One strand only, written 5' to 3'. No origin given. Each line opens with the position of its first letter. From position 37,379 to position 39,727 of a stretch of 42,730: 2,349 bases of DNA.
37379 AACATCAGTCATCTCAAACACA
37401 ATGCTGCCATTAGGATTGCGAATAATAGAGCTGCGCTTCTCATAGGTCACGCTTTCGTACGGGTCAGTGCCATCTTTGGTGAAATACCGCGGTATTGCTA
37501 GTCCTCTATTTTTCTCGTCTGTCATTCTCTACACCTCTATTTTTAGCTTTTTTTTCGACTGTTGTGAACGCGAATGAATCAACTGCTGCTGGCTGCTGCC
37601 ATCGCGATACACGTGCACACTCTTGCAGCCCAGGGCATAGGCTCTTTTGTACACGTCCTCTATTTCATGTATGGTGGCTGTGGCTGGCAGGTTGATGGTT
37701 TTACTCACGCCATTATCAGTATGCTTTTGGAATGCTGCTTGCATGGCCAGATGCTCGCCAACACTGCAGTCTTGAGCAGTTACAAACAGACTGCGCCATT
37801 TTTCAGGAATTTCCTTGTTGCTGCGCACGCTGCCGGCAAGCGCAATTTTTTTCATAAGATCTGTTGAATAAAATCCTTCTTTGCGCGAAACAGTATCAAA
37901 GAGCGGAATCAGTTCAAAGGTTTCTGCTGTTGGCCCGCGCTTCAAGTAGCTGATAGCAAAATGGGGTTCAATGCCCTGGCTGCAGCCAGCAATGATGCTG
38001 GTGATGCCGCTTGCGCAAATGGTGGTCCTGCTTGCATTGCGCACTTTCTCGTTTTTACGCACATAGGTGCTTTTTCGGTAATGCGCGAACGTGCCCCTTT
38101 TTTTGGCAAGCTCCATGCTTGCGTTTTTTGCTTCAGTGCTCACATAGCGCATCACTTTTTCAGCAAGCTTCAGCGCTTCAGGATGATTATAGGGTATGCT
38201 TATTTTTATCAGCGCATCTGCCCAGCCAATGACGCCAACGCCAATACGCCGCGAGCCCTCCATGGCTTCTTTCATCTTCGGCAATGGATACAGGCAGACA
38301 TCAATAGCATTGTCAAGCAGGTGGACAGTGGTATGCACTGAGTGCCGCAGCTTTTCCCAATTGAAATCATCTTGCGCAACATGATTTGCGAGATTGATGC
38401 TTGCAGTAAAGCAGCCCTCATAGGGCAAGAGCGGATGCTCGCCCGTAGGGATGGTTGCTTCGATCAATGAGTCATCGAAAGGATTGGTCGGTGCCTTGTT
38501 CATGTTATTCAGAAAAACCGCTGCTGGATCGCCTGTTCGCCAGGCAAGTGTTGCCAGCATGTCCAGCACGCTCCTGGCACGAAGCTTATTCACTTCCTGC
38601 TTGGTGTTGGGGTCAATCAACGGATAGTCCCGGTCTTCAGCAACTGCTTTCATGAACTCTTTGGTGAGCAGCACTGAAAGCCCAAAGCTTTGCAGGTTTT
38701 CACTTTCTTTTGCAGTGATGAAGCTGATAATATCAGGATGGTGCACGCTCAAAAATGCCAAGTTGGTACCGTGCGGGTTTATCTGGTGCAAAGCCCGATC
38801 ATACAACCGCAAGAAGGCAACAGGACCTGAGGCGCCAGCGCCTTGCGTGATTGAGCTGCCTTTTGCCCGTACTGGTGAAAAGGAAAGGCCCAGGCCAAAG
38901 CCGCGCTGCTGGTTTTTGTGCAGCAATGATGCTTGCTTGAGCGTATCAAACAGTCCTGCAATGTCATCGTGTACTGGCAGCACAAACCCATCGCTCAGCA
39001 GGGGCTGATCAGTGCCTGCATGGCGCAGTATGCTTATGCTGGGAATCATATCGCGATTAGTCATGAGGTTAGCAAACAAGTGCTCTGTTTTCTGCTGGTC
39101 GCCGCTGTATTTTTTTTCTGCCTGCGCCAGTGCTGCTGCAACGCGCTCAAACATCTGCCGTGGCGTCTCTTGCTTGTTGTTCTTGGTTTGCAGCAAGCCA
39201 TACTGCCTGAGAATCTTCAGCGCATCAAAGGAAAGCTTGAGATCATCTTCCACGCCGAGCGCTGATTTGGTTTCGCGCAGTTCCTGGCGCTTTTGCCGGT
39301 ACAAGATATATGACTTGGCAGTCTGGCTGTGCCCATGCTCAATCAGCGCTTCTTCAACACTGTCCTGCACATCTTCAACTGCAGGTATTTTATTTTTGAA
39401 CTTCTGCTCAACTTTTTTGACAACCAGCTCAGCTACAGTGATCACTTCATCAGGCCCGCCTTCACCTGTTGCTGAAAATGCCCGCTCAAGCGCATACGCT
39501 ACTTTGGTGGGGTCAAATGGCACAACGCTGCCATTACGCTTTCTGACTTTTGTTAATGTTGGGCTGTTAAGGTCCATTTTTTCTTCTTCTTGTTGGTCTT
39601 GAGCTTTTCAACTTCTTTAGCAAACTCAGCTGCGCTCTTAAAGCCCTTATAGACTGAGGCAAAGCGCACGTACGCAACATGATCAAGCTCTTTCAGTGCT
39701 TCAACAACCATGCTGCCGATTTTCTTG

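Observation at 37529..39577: ATP-cone-bearing class II RNR paralog lacking the radical Cys, the adjacent Asn and one redox Cys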

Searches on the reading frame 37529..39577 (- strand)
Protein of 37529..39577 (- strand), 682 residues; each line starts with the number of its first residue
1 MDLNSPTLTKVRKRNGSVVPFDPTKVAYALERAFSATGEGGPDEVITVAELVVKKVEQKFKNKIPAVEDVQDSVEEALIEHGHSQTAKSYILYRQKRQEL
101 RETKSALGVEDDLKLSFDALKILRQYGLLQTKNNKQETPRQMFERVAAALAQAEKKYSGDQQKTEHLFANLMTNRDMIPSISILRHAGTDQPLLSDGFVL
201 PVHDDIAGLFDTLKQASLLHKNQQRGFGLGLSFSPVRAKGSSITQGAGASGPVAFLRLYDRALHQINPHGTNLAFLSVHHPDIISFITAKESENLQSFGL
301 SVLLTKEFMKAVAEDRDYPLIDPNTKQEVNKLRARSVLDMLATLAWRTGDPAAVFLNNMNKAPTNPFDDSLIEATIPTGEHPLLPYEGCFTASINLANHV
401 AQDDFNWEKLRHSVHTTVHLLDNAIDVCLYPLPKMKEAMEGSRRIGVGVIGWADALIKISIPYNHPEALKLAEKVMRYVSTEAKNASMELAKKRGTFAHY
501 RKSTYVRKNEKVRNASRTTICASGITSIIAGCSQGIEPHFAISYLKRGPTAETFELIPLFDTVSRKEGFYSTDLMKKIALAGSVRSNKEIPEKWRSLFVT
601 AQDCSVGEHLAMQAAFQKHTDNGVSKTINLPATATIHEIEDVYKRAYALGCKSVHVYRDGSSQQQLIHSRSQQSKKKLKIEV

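Call 3: search_protein_families(library=pfam, proteins=[window:37529-39577:-], max_evalue=0.01)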
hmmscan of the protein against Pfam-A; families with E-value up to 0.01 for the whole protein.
window:37529-39577:- (682 aa): 3 families
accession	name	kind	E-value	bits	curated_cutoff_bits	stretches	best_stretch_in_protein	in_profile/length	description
PF02867.20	Ribonuc_red_lgC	-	1.7e-90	304.6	23.9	1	197-657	3-523/523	Ribonucleotide reductase, barrel domain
PF03477.21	ATP-cone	-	1.4e-23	83.7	25.8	1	10-99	2-88/88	ATP cone domain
PF00317.26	Ribonuc_red_lgN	-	1.9e-13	50.7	28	1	114-191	2-76/77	Ribonucleotide reductase, all-alpha domain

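Call 4: search_protein_families(library=ncbifam, proteins=[window:37529-39577:-], max_evalue=0.01)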
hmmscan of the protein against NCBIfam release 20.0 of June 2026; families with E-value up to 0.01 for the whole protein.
window:37529-39577:- (682 aa): 24 families
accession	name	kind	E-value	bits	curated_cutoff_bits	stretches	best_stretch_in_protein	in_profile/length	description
NF005010.0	PRK06406.1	subfamily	9.5e-189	629.2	1125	2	163-680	218-738/771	vitamin B12-dependent ribonucleotide reductase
NF006417.0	PRK08665.1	equivalog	9.2e-187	622.7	961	1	111-677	8-583/759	vitamin B12-dependent ribonucleotide reductase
TIGR02504.1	NrdJ_Z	equivalog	2.8e-145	485.3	399.95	1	126-667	9-606/606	adenosylcobalamin-dependent ribonucleoside-diphosphate reductase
NF006207.0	PRK08332.1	equivalog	4.9e-112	375.4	2400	4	509-678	1403-1572/1684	vitamin B12-dependent ribonucleotide reductase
NF005544.0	PRK07207.1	equivalog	6.1e-69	232.8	965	4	389-506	603-721/965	ribonucleoside-diphosphate reductase subunit alpha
TIGR02506.1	NrdE_NrdA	equivalog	1.5e-66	225.2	341.05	2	121-505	6-427/616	ribonucleoside-diphosphate reductase subunit alpha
NF005122.0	PRK06556.1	equivalog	1.1e-61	208.7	859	3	299-503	289-493/960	vitamin B12-dependent ribonucleotide reductase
NF005991.0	PRK08115.1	equivalog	4.3e-59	200.3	854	3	330-503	431-606/858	vitamin B12-dependent ribonucleotide reductase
NF005401.0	PRK06948.1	subfamily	7.5e-58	196.6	906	1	137-673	31-596/604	ribonucleotide reductase-like protein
NF006577.0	PRK09102.1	equivalog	4.5e-56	190.3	620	1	104-676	14-586/604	ribonucleoside-diphosphate reductase subunit alpha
NF005101.0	PRK06539.1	equivalog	5.3e-52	176.9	988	3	389-506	456-573/822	ribonucleoside-diphosphate reductase subunit alpha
NF009029.0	PRK12365.1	equivalog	3.1e-50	171.1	1350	4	389-507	686-804/1046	ribonucleoside-diphosphate reductase subunit alpha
NF009028.0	PRK12364.1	equivalog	2.4e-48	164.8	1377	3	10-107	2-101/842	ribonucleoside-diphosphate reductase subunit alpha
NF005736.0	PRK07562.1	equivalog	8.5e-45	152.8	1737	3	301-503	400-603/1222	vitamin B12-dependent ribonucleotide reductase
NF006279.0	PRK08447.1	equivalog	7.9e-42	143.6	1082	2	95-332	117-358/789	ribonucleoside-diphosphate reductase subunit alpha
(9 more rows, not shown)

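Call 5: search_solved_structures(query=window:37529-39577:-, show_alignments=2, max_evalue=1e-10)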
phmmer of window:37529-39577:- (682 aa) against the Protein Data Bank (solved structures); distinct sequences matched with E-value up to 1e-10: 17.
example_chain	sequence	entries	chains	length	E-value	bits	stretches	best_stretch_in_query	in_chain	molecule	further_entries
1xje_A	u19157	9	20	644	7.2e-77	262.7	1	193-667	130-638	ribonucleotide reductase, B12-dependent | Ribonucleoside-diphosphate reductase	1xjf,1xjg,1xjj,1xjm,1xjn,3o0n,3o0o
1xjk_A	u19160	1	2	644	1.4e-76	261.8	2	193-506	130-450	ribonucleotide reductase, B12-dependent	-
5im3_A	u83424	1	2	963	1.9e-51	178.7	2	372-504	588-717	Ribonucleoside-diphosphate reductase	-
3hnc_A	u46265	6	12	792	1.5e-32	116.3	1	32-325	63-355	Ribonucleoside-diphosphate reductase large subunit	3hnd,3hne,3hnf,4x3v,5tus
5d1y_A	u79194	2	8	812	1.7e-32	116.1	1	32-325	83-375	Ribonucleoside-diphosphate reductase large subunit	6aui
7b9p_A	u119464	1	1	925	3.6e-32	115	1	295-504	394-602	Vitamin B12-dependent ribonucleotide reductase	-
7b9q_A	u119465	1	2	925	3.7e-32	115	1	295-504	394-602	Vitamin B12-dependent ribonucleotide reductase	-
6l3r_A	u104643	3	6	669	1.1e-31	113.5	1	103-325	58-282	Ribonucleoside-diphosphate reductase large subunit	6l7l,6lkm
2wgh_A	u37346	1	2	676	1.1e-31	113.4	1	103-325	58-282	RIBONUCLEOSIDE-DIPHOSPHATE REDUCTASE LARGE SUBUNIT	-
7agj_A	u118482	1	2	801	1.4e-27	99.9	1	89-325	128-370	Ribonucleoside-diphosphate reductase subunit alpha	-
6dqw_A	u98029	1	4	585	1.5e-27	99.8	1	143-669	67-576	Ribonucleoside-diphosphate reductase, alpha chain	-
3s8a_A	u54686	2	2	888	9.2e-20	74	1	66-325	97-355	Ribonucleoside-diphosphate reductase large chain 1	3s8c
1zyz_A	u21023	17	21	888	1.1e-19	73.8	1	66-325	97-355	Ribonucleoside-diphosphate reductase large chain 1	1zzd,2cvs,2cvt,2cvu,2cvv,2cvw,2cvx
3tb9_A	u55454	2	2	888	1.2e-19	73.7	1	66-325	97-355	Ribonucleoside-diphosphate reductase large chain 1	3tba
6cgl_A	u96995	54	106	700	1.6e-19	73.2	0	119-325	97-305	Ribonucleoside-diphosphate reductase | Ribonucleoside-diphosphate reductase subunit alpha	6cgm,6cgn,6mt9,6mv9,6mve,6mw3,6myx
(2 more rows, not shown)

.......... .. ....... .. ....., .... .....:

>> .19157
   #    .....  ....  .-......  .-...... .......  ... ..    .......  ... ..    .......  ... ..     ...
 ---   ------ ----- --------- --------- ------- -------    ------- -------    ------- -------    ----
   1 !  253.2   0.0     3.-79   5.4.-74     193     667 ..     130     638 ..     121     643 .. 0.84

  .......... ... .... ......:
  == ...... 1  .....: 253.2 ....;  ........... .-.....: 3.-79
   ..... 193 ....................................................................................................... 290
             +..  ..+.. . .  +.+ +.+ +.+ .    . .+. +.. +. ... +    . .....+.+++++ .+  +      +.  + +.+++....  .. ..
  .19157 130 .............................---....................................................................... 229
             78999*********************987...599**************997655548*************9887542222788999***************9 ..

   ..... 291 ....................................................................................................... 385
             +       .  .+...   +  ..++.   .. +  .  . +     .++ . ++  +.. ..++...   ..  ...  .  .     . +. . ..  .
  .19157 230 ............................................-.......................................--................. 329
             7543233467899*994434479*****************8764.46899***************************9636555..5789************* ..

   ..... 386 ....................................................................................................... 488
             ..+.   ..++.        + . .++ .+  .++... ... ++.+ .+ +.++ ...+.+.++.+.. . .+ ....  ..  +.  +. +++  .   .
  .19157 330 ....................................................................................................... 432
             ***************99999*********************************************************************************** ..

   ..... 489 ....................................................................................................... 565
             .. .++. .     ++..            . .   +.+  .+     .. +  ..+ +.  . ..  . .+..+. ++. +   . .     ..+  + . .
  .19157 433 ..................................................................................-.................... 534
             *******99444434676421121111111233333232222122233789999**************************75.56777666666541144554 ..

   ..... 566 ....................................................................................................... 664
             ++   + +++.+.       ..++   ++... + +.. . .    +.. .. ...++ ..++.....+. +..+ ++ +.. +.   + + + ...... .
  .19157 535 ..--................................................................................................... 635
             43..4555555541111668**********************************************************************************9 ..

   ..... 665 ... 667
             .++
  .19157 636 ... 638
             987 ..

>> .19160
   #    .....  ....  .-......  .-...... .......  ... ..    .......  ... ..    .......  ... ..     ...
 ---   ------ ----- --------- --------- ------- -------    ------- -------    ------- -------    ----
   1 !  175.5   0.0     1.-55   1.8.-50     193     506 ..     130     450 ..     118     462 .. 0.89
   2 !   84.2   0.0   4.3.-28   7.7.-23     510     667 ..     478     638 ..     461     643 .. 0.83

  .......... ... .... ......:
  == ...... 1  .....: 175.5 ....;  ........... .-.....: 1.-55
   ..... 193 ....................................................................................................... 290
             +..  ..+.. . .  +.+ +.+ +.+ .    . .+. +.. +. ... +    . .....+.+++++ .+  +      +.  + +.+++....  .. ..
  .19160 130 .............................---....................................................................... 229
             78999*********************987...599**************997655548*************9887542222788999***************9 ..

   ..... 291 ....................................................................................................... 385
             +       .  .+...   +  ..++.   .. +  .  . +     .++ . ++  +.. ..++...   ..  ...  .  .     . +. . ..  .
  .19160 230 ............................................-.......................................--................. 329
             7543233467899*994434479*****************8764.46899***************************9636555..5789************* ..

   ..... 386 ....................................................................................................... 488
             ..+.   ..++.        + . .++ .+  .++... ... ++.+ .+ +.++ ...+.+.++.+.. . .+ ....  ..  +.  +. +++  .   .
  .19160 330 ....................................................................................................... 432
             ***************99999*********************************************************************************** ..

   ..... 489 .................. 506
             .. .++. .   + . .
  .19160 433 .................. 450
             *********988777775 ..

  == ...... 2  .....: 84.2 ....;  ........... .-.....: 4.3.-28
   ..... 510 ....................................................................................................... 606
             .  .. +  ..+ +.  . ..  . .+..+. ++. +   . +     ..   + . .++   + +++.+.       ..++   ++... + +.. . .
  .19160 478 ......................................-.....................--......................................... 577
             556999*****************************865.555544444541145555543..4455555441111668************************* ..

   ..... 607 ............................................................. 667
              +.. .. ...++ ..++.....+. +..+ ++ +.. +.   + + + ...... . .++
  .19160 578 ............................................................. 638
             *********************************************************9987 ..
